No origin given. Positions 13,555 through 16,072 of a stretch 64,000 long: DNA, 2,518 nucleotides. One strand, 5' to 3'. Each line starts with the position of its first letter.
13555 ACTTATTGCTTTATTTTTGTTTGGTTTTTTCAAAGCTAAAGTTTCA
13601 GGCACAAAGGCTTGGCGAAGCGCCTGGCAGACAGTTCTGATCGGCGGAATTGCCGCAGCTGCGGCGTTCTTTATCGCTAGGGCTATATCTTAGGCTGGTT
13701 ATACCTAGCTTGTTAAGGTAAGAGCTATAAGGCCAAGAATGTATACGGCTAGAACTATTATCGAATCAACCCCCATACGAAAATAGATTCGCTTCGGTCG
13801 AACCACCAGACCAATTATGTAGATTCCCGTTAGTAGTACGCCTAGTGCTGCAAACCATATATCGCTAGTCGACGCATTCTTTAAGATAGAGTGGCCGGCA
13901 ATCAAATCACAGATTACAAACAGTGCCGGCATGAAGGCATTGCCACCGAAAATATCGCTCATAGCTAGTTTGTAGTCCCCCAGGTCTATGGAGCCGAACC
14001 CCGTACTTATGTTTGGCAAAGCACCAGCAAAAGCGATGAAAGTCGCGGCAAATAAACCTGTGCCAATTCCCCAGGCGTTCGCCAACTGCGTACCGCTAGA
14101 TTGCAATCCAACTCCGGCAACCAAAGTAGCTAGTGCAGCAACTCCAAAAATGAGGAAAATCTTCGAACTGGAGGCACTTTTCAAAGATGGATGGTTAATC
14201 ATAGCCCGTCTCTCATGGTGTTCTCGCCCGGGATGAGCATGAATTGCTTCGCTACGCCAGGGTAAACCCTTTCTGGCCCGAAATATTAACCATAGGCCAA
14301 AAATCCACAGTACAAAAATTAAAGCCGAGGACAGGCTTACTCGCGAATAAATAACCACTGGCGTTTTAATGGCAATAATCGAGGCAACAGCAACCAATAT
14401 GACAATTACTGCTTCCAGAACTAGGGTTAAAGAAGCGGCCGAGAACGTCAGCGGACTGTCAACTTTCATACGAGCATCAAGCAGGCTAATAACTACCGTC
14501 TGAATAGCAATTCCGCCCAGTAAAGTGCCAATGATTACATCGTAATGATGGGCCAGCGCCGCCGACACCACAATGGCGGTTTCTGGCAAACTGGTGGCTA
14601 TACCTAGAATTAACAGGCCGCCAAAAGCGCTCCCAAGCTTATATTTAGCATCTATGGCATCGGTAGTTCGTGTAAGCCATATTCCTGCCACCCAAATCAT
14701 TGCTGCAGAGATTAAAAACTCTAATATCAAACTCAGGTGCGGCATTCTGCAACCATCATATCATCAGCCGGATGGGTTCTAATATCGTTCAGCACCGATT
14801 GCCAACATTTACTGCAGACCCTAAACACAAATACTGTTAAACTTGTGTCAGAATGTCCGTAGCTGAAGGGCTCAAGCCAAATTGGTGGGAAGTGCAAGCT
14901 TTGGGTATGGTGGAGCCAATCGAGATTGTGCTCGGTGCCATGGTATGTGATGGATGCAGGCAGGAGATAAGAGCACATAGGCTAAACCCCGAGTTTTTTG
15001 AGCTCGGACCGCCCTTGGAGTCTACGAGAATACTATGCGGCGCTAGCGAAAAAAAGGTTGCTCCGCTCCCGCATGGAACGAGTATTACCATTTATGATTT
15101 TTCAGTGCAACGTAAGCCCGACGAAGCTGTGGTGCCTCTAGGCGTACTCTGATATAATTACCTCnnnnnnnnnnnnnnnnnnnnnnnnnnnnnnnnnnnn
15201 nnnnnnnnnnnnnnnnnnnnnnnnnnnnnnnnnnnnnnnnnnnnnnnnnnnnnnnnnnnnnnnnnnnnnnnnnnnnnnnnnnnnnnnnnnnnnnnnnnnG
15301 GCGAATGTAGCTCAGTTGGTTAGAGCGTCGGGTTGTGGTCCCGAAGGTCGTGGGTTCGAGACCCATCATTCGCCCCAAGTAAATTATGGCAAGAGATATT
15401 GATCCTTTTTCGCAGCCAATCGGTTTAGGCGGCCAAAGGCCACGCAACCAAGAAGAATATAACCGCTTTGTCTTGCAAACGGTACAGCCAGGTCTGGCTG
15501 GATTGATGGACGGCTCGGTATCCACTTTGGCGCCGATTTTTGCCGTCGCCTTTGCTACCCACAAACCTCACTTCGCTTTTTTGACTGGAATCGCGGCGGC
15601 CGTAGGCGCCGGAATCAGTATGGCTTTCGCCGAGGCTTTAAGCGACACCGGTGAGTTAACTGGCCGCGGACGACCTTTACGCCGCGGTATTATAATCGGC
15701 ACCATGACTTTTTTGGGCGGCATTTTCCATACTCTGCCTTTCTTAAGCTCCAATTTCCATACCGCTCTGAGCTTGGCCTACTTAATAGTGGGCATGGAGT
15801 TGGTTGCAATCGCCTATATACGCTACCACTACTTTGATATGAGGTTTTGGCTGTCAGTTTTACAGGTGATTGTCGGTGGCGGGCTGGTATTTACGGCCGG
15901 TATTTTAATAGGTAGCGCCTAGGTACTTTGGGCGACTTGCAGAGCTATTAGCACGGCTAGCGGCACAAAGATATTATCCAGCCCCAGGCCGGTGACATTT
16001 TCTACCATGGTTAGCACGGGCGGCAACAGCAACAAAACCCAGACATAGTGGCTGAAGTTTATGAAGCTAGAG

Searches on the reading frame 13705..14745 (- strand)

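Call 6: search_protein_families(library=pfam, proteins=[window:13705-14745:-])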
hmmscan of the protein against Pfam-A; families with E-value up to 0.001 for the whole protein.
window:13705-14745:- (346 aa): 1 family
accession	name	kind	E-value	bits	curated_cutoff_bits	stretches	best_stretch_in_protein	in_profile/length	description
PF01699.29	Na_Ca_ex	-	1.1e-12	48.6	24.9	1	7-149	3-147/151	Sodium/calcium exchanger protein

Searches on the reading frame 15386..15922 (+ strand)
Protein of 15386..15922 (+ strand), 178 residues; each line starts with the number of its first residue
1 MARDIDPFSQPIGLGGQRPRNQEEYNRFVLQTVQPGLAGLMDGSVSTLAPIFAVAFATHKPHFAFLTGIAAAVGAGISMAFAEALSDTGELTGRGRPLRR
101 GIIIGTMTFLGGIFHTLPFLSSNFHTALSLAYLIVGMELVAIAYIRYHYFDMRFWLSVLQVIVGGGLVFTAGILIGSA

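Call 29: search_protein_families(library=pfam, proteins=[window:15386-15922:+], max_evalue=0.00001)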
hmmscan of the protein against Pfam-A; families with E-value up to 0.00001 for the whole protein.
window:15386-15922:+ (178 aa): 1 family
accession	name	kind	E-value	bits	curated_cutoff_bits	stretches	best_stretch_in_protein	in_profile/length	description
PF01988.24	VIT1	-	1.4e-12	48.3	28.1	2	95-176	131-213/214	VIT family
